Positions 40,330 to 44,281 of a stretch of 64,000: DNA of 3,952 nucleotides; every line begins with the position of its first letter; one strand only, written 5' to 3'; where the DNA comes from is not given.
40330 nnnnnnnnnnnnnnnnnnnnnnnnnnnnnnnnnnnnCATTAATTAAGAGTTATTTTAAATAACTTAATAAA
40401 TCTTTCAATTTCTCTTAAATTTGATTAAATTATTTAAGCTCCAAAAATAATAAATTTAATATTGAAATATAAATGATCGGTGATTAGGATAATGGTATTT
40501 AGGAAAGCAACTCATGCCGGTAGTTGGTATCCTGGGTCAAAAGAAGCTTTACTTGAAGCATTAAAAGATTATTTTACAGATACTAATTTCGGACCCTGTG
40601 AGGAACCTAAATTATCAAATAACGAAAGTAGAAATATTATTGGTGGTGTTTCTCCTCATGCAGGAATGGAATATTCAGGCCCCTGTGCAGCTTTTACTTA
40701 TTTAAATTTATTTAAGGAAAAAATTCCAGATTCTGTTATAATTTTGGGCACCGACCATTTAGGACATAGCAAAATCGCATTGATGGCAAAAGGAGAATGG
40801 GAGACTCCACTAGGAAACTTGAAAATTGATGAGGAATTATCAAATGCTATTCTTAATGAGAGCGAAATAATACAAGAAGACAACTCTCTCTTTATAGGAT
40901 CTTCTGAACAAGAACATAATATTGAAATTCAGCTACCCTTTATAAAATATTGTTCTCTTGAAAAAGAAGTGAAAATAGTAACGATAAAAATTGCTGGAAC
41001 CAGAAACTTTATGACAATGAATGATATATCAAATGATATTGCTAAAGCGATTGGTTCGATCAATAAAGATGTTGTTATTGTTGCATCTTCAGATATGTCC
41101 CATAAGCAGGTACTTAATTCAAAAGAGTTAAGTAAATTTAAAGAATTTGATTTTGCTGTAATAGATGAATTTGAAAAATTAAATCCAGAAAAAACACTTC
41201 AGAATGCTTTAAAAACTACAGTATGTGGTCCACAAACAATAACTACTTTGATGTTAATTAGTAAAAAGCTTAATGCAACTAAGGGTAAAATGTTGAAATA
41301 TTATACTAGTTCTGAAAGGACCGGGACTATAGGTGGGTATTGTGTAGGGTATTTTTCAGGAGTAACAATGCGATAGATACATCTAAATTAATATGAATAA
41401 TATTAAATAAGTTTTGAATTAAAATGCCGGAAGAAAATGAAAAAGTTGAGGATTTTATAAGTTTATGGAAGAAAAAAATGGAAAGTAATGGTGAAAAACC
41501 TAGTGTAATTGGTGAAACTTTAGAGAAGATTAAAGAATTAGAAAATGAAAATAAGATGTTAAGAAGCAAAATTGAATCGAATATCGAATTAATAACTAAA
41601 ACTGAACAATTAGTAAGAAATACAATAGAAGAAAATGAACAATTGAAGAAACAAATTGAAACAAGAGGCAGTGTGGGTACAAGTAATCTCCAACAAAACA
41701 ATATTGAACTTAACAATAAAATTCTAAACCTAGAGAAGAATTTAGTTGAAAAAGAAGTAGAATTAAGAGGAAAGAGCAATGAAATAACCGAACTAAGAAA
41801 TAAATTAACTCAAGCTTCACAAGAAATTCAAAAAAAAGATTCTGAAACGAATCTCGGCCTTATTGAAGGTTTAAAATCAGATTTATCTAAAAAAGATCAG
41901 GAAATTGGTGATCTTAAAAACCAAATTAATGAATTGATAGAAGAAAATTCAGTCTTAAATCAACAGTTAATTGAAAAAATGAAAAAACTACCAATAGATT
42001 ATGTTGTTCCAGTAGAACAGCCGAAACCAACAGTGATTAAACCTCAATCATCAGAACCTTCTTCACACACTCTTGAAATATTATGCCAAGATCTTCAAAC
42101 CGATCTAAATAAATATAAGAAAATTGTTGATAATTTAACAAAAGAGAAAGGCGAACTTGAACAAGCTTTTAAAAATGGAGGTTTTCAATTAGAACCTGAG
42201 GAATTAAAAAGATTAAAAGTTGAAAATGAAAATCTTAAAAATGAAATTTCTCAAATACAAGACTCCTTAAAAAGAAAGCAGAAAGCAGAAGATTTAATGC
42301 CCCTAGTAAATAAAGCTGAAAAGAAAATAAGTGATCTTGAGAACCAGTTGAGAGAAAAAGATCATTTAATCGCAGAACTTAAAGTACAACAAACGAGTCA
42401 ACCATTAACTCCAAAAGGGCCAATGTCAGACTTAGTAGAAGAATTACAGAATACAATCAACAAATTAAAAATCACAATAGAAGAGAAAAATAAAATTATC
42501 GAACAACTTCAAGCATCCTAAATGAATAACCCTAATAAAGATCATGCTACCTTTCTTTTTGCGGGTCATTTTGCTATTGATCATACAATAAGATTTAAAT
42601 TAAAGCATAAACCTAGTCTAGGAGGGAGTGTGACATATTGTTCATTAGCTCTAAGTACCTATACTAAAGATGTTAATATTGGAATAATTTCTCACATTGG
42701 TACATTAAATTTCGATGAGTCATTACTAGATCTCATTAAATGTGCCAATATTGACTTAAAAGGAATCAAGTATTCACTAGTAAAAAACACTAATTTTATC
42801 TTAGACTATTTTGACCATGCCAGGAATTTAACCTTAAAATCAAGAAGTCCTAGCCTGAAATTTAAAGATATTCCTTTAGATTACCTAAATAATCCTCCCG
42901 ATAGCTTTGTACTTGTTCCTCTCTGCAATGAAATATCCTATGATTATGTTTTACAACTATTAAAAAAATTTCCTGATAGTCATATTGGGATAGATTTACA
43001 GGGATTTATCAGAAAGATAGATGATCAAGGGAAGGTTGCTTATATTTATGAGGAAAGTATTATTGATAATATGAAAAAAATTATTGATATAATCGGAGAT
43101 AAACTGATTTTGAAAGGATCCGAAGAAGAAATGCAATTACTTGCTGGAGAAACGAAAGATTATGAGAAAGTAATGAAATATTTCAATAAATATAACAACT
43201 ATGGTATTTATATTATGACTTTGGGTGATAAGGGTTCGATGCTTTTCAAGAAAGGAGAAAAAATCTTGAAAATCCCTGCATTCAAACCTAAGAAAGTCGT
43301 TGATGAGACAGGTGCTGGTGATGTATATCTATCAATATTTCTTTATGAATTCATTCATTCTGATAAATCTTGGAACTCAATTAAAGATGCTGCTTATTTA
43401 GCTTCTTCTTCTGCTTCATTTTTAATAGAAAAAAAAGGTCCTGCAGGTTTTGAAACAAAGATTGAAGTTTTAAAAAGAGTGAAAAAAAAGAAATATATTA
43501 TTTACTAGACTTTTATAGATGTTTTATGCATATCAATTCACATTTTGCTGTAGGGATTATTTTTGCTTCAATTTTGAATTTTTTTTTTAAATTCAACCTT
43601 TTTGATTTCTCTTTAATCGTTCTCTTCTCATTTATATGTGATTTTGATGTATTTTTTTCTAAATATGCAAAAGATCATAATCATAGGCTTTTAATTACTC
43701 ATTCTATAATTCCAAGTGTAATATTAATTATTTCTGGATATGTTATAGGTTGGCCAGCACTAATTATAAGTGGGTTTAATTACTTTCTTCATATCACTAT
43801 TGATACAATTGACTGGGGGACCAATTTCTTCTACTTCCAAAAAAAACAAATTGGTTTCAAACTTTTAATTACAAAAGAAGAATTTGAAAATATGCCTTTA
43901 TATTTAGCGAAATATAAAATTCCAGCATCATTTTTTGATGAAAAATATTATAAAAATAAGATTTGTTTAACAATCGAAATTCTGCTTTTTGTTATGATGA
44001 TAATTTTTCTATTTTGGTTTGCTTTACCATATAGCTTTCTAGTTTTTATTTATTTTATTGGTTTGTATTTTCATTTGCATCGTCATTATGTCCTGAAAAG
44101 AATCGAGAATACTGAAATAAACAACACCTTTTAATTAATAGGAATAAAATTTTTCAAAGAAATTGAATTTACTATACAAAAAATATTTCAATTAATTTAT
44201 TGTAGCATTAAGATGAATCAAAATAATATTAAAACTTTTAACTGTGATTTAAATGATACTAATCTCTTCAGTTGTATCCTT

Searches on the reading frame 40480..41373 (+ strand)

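Call 6: search_protein_families(library=pfam, proteins=[window:40480-41373:+], max_evalue=0.01)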
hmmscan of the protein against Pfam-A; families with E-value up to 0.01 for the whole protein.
window:40480-41373:+ (298 aa): 2 families
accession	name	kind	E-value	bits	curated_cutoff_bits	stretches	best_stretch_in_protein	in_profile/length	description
PF01875.22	Memo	-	1.3e-52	179.1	27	1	10-292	2-266/269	Memo-like protein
PF02900.23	LigB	-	4.2e-06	26.5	26.3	1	79-247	39-222/269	Catalytic LigB subunit of aromatic ring-opening dioxygenase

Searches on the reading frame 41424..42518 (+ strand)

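Call 6: search_protein_families(library=pfam, proteins=[window:41424-42518:+], max_evalue=0.01)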
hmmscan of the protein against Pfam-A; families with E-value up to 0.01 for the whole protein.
window:41424-42518:+ (365 aa): 1 family
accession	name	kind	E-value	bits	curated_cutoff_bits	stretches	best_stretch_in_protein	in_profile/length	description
PF16808.10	PKcGMP_CC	-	0.002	18.1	35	1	300-321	8-29/35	Coiled-coil N-terminus of cGMP-dependent protein kinase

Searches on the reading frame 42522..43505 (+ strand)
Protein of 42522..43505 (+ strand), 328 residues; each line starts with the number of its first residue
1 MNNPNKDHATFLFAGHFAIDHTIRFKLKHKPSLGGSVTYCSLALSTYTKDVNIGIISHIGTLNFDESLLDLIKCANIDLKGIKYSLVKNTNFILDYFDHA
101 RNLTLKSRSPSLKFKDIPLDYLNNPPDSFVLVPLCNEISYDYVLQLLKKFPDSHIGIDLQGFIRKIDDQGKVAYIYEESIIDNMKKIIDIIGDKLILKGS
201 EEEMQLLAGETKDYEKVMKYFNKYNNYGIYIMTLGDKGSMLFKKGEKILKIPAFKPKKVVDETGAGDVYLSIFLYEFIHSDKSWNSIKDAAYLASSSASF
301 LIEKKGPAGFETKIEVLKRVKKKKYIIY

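Call 6: search_protein_families(library=pfam, proteins=[window:42522-43505:+], max_evalue=0.01)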
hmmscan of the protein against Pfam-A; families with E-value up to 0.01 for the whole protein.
window:42522-43505:+ (328 aa): 1 family
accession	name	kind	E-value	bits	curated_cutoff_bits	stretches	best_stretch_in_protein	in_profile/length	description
PF00294.29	PfkB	-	9.8e-20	71.5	25.8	1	54-308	54-296/302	pfkB family carbohydrate kinase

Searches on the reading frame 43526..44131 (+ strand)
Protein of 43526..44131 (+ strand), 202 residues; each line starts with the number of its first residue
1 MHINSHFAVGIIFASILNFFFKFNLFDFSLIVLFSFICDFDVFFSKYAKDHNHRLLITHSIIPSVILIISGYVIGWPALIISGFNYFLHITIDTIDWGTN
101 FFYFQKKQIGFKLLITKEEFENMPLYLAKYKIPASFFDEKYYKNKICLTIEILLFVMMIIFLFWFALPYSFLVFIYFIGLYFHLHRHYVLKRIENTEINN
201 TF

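Call 69: search_protein_families(library=pfam, proteins=[window:43526-44131:+], max_evalue=0.001)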
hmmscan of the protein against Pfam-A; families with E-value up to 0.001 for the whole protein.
window:43526-44131:+ (202 aa): 1 family
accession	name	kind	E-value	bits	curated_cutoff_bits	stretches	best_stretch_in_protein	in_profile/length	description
PF04307.19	YdjM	-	2.5e-06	27.5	29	1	1-162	1-168/176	YdjM inner membrane protein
